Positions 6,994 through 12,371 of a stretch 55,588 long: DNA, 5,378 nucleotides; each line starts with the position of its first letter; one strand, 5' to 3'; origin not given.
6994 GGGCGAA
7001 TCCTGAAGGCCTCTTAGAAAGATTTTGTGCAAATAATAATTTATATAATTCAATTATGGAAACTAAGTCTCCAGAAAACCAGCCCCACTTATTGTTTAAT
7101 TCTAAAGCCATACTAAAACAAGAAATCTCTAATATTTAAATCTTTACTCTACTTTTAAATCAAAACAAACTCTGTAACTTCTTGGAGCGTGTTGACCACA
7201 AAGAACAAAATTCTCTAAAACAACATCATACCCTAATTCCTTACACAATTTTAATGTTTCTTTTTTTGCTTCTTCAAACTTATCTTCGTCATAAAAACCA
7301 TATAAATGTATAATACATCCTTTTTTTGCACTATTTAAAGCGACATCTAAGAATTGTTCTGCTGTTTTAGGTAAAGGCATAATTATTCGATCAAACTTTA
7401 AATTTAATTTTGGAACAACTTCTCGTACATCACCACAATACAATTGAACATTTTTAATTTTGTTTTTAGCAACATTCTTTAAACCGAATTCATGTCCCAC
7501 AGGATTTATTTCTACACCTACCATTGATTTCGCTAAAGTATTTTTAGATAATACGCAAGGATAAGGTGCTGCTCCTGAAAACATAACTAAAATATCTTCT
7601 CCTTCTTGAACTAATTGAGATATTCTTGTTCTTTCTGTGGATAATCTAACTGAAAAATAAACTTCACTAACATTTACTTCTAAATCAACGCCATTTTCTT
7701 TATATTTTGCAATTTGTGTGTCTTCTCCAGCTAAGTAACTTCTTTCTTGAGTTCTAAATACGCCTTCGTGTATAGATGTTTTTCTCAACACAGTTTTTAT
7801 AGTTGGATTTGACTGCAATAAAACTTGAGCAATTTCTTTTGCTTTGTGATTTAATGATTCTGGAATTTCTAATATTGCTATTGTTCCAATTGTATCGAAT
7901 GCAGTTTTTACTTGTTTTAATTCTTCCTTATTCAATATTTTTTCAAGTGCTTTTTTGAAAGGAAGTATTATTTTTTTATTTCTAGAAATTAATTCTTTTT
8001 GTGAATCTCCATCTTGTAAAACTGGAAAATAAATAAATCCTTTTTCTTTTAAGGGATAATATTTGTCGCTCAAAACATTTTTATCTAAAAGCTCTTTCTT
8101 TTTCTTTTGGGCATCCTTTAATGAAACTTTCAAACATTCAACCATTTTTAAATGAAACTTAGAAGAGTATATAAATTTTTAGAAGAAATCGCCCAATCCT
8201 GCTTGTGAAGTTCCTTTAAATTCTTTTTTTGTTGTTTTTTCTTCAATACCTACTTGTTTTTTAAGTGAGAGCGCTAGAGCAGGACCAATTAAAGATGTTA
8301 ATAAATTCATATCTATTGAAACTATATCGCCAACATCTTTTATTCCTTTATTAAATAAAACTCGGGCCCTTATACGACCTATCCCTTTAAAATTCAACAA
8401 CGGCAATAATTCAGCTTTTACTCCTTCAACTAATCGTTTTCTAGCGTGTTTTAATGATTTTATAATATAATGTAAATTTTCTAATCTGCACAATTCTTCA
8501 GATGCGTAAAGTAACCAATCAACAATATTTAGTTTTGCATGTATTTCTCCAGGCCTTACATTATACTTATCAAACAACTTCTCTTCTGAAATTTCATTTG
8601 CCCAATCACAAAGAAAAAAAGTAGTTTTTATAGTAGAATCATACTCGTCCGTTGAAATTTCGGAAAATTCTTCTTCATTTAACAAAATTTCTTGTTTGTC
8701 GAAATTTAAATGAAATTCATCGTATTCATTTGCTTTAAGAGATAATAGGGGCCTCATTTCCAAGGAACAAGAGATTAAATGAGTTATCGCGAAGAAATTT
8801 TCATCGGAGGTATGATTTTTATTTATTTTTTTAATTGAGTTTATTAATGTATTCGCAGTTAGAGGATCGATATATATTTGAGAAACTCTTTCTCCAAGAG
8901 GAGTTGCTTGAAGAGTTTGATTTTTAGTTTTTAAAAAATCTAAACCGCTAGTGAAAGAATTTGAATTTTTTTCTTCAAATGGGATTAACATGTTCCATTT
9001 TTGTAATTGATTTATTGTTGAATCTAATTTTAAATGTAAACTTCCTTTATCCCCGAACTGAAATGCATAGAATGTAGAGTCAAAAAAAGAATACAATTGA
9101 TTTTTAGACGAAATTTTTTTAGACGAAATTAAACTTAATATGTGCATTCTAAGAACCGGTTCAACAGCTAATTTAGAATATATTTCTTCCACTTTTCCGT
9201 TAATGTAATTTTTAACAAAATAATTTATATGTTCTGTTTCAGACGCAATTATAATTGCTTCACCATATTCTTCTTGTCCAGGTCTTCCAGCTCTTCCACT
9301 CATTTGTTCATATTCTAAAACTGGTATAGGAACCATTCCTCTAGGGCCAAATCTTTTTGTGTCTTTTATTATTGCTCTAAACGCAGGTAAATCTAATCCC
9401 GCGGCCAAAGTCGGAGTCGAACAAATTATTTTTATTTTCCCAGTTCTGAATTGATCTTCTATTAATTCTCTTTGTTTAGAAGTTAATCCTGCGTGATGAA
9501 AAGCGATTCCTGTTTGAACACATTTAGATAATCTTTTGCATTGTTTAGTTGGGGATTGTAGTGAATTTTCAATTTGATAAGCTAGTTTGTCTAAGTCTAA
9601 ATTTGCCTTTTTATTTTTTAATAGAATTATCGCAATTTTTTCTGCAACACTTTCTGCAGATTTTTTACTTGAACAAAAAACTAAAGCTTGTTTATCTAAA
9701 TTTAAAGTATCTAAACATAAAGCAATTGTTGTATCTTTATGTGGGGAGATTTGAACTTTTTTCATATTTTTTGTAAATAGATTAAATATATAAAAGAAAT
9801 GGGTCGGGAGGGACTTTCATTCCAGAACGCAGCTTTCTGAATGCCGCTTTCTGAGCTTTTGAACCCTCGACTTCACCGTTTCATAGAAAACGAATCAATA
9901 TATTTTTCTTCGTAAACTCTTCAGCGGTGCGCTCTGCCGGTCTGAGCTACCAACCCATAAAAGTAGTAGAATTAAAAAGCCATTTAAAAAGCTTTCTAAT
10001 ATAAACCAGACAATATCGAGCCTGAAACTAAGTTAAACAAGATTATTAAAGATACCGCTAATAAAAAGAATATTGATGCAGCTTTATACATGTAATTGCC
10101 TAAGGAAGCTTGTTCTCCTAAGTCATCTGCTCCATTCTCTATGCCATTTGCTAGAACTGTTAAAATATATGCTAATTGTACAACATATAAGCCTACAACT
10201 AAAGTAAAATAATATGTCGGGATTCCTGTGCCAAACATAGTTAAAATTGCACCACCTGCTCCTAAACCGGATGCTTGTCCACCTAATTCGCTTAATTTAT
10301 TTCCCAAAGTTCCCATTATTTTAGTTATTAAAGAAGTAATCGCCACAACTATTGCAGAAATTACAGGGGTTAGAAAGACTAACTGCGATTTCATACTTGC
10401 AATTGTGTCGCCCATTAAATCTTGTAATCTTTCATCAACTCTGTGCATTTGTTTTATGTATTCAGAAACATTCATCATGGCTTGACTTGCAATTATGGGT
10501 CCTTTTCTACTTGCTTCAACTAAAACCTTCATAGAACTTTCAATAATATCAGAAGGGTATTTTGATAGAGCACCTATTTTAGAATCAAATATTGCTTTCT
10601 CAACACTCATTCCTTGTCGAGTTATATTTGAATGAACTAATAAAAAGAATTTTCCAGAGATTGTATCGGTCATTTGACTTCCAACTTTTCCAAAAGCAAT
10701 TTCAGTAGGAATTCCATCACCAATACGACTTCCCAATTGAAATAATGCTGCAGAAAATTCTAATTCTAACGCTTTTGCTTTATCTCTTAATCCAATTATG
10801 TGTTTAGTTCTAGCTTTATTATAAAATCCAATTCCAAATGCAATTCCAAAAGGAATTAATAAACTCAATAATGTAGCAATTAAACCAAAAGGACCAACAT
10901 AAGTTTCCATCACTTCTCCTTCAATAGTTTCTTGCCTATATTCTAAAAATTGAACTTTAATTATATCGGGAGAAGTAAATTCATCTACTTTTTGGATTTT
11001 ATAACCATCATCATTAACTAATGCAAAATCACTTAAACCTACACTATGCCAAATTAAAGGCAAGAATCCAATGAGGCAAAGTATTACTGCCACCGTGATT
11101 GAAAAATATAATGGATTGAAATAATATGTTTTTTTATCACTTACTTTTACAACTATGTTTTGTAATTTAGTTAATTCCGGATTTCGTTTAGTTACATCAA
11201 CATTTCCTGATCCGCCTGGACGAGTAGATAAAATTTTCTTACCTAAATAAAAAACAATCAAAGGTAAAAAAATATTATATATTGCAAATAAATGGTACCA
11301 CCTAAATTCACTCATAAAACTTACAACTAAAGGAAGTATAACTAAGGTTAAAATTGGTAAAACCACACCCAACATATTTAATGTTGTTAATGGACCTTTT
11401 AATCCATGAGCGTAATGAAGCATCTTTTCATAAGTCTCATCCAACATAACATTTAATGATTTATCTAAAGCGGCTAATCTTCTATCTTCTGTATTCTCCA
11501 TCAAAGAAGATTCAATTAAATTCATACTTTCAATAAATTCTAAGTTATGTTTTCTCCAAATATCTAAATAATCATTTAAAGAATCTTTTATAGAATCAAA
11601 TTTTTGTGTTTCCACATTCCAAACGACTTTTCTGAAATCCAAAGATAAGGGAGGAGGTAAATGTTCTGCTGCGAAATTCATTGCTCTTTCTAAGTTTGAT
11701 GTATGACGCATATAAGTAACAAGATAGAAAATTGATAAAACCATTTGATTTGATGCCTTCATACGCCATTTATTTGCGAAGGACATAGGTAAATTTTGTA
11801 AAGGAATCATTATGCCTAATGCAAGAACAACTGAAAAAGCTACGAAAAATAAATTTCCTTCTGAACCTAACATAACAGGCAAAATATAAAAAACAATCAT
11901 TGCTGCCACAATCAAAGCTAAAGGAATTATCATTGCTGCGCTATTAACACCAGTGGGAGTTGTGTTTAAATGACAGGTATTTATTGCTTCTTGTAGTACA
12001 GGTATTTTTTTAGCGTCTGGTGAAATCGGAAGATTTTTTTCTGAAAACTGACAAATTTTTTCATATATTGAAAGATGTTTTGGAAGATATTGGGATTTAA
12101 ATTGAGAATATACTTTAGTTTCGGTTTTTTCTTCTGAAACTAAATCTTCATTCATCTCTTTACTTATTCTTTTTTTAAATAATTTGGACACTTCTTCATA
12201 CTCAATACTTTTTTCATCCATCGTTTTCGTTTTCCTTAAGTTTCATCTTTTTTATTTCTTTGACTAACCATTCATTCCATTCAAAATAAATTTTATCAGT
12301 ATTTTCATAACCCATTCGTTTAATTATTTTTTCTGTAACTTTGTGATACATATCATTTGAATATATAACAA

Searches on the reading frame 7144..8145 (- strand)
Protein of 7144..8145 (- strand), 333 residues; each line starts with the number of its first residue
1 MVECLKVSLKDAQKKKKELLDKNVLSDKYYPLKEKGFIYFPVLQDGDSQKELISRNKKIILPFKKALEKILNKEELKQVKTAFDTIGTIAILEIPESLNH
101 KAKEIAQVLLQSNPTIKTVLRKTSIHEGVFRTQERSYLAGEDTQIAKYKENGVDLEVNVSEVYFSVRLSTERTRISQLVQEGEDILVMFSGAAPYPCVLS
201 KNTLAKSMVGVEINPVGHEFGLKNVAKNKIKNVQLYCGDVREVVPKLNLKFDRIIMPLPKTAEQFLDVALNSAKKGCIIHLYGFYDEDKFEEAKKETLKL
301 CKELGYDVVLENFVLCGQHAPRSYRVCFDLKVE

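Call 9: search_protein_families(library=pfam, max_evalue=0.001, proteins=[window:7144-8145:-])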
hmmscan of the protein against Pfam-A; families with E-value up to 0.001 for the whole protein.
window:7144-8145:- (333 aa): 4 families
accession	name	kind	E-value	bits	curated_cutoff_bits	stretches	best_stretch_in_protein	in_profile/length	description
PF02475.24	TRM5-TYW2_MTfase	-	1.6e-37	129.5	28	1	148-309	3-164/164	TRM5/TYW2 methyltransferase domain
PF25133.1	TYW2_N_2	-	1.8e-20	73.2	27.7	1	64-143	2-79/79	TYW2 N-terminal domain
PF18093.7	Trm5_N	-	5e-08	33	22.7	1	4-47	1-44/47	tRNA methyltransferase 5 N-terminal domain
PF13847.12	Methyltransf_31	-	0.00074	19.7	27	0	207-258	30-82/145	Methyltransferase domain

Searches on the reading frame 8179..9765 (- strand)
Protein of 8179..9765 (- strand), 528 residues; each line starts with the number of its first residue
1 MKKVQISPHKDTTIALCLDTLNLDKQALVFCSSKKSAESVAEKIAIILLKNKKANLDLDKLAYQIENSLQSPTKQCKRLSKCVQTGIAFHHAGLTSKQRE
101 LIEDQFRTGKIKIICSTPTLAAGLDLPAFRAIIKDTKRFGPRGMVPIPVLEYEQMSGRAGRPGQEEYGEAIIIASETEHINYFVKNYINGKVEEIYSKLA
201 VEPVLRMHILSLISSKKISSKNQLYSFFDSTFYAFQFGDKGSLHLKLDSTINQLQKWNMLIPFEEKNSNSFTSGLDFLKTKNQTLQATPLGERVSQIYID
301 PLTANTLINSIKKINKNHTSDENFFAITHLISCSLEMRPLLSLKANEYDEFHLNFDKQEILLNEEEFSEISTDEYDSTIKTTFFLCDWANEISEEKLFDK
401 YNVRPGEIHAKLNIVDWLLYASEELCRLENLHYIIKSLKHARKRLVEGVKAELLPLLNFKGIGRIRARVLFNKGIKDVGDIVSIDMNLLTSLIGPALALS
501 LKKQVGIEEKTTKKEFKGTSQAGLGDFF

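Call 9: search_protein_families(library=pfam, max_evalue=0.001, proteins=[window:8179-9765:-])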
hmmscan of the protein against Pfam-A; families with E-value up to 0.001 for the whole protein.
window:8179-9765:- (528 aa): 3 families
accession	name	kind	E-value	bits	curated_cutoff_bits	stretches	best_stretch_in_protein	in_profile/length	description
PF21280.2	Helicase_dom4_arc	-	1.9e-24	86.4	27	1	326-448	2-125/125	Archaeal helicase, domain 4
PF00271.37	Helicase_C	-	1.3e-14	54.8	23.5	1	77-163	32-110/110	Helicase conserved C-terminal domain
PF20470.4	HTH_61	-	0.00039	21.2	24.3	0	168-257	1-88/92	Helix-turn-helix domain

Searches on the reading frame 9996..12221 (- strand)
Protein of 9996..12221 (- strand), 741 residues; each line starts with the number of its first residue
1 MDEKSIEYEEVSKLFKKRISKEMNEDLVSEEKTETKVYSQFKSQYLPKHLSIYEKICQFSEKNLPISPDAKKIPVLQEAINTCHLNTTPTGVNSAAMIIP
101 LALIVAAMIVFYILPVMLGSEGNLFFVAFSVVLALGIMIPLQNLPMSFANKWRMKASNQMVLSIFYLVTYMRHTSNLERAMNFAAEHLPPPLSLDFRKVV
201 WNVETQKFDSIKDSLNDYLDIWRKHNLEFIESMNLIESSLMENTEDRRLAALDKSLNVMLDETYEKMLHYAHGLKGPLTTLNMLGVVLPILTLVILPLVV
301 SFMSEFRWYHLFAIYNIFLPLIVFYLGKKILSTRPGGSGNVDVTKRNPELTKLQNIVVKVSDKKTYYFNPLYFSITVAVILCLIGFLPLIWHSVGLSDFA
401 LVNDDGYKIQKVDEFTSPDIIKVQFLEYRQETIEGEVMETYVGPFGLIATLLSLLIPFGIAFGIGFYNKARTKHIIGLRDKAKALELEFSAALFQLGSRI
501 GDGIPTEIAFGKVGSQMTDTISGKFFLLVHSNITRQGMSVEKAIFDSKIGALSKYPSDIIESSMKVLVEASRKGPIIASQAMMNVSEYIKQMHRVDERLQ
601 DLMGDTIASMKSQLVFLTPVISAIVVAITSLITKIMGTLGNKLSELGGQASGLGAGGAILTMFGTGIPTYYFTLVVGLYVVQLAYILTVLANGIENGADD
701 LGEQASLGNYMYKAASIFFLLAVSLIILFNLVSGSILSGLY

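Call 9: search_protein_families(library=pfam, max_evalue=0.001, proteins=[window:9996-12221:-])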
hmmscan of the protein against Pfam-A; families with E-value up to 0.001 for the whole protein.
window:9996-12221:- (741 aa): 0 families

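Call 38: search_solved_structures(query=window:9996-12221:-, max_evalue=1)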
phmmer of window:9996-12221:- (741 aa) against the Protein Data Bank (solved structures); distinct sequences matched with E-value up to 1: 1.
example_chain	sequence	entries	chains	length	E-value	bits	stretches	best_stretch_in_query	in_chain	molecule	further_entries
4dvg_B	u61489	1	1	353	0.22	13.3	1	166-229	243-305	Diaphanous protein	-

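Call 39: search_protein_families(library=ncbifam, max_evalue=0.01, proteins=[window:9996-12221:-])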
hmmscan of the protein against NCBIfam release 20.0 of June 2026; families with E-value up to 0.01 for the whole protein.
window:9996-12221:- (741 aa): 0 families

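Call 40: search_protein_families(library=pfam, max_evalue=10, proteins=[window:9996-12221:-])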
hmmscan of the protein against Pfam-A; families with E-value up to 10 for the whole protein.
window:9996-12221:- (741 aa): 4 families
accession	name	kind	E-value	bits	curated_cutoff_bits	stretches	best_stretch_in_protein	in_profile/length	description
PF07935.16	SSV1_ORF_D-335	-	0.027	15.2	22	1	425-445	16-36/68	ORF D-335-like protein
PF18730.6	HEPN_Cthe2314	-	0.028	14.8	27.1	1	12-71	19-79/174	Cthe_2314-like HEPN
PF11857.13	DUF3377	-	0.47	10.9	26.5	1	87-114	22-49/72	Domain of unknown function (DUF3377)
PF12805.13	FUSC-like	-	1.8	8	22.1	1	604-668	8-69/284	FUSC-like inner membrane protein yccS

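Call 66: search_protein_representatives(protein=window:9996-12221:-)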
Query: 741 residues. Proteins with E-value up to 0.001 (for the whole library): 961; up to 1e-10: 697; up to 1e-30: 368. The best 150 are listed.
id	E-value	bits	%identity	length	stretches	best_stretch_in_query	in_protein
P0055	0.0e+00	1192.7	71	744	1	1-739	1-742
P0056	1.1e-207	708.5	47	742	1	8-739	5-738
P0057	5.4e-186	636.8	44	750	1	2-736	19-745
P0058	2.0e-182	625.0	46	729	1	7-738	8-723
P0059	4.1e-174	597.5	44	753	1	15-737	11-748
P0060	2.1e-168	578.6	44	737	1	35-739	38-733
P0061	1.7e-165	569.0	43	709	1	10-738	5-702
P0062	1.2e-164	566.2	45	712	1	7-740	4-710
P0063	3.1e-162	558.2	42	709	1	19-736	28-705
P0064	6.8e-157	540.6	67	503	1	10-359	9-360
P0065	8.3e-157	540.3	41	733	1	11-740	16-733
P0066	6.6e-152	524.1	41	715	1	7-737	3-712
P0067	1.1e-150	520.0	39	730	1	14-737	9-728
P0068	5.2e-150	517.8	40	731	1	16-738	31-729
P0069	4.4e-147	508.2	43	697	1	28-739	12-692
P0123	4.2e-85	303.3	33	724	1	35-734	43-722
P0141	3.5e-77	277.1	30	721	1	23-737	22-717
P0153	7.4e-72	259.5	29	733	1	31-730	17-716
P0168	5.1e-69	250.2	28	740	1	45-728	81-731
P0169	6.5e-69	249.8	30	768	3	448-720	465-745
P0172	3.0e-68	247.6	28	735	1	32-727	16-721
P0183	1.3e-66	242.2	30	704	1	15-728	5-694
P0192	6.7e-64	233.2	27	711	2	27-390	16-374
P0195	8.7e-63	229.6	27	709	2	16-337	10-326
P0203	3.9e-60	220.8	27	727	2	457-725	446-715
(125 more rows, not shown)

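Call 67: search_protein_families(library=pfam, max_evalue=0.01, proteins=[P0123, P0141, P0153, P0168, P0172, P0183, P0192, P0195, P0203, P0169])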
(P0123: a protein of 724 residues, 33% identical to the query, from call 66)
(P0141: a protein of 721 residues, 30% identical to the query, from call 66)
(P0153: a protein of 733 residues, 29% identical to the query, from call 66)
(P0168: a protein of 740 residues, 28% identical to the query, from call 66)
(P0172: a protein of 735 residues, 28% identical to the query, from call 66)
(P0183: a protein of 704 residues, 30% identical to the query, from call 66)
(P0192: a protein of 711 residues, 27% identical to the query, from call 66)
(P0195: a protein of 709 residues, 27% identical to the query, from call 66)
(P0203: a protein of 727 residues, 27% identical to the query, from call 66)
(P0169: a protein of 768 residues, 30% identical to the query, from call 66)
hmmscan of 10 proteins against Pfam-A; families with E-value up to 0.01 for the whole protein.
P0123 (724 aa): 3 families
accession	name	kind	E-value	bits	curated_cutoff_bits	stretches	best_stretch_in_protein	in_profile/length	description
PF00482.28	T2SSF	-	3.2e-10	40.5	25.2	2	173-302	4-124/125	Type II secretion system (T2SS), protein F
PF20990.2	DUF2207_C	-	4.8e-05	23.6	33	0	226-342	67-191/247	Predicted membrane protein (DUF2207) C-terminal domain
PF20572.3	DUF6781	-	0.0065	16.8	27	0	486-609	95-210/213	Family of unknown function (DUF6781)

P0141 (721 aa): 1 family
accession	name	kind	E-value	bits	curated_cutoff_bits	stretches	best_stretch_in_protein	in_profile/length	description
PF20237.3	DUF6594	-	0.0067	16.8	30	0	94-139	171-215/238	Family of unknown function (DUF6594)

P0153 (733 aa): 1 family
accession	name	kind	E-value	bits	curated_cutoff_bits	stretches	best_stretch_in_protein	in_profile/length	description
PF00482.28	T2SSF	-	3.2e-05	24.3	25.2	1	150-281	4-125/125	Type II secretion system (T2SS), protein F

P0168 (740 aa): 0 families

P0172 (735 aa): 1 family
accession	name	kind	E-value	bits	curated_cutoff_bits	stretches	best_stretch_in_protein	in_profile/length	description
PF00482.28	T2SSF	-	0.0016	18.9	25.2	1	140-271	2-124/125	Type II secretion system (T2SS), protein F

P0183 (704 aa): 1 family
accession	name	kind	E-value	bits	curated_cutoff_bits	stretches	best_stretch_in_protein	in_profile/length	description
PF00482.28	T2SSF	-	2.7e-05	24.6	25.2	1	134-266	3-125/125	Type II secretion system (T2SS), protein F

P0192 (711 aa): 2 families
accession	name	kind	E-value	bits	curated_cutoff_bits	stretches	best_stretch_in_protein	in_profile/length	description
PF22271.1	DUF6955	-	0.0036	17.9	27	1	503-550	43-89/91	Family of unknown function (DUF6955)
PF00482.28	T2SSF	-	0.0065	16.9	25.2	1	149-279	4-125/125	Type II secretion system (T2SS), protein F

P0195 (709 aa): 1 family
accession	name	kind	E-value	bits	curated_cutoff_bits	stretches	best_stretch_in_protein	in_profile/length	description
PF20990.2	DUF2207_C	-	0.0045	17.2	33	1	220-323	90-192/247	Predicted membrane protein (DUF2207) C-terminal domain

P0203 (727 aa): 0 families

P0169 (768 aa): 1 family
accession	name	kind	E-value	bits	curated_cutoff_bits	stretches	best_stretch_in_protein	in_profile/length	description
PF00482.28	T2SSF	-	0.00016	22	25.2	1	244-373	4-125/125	Type II secretion system (T2SS), protein F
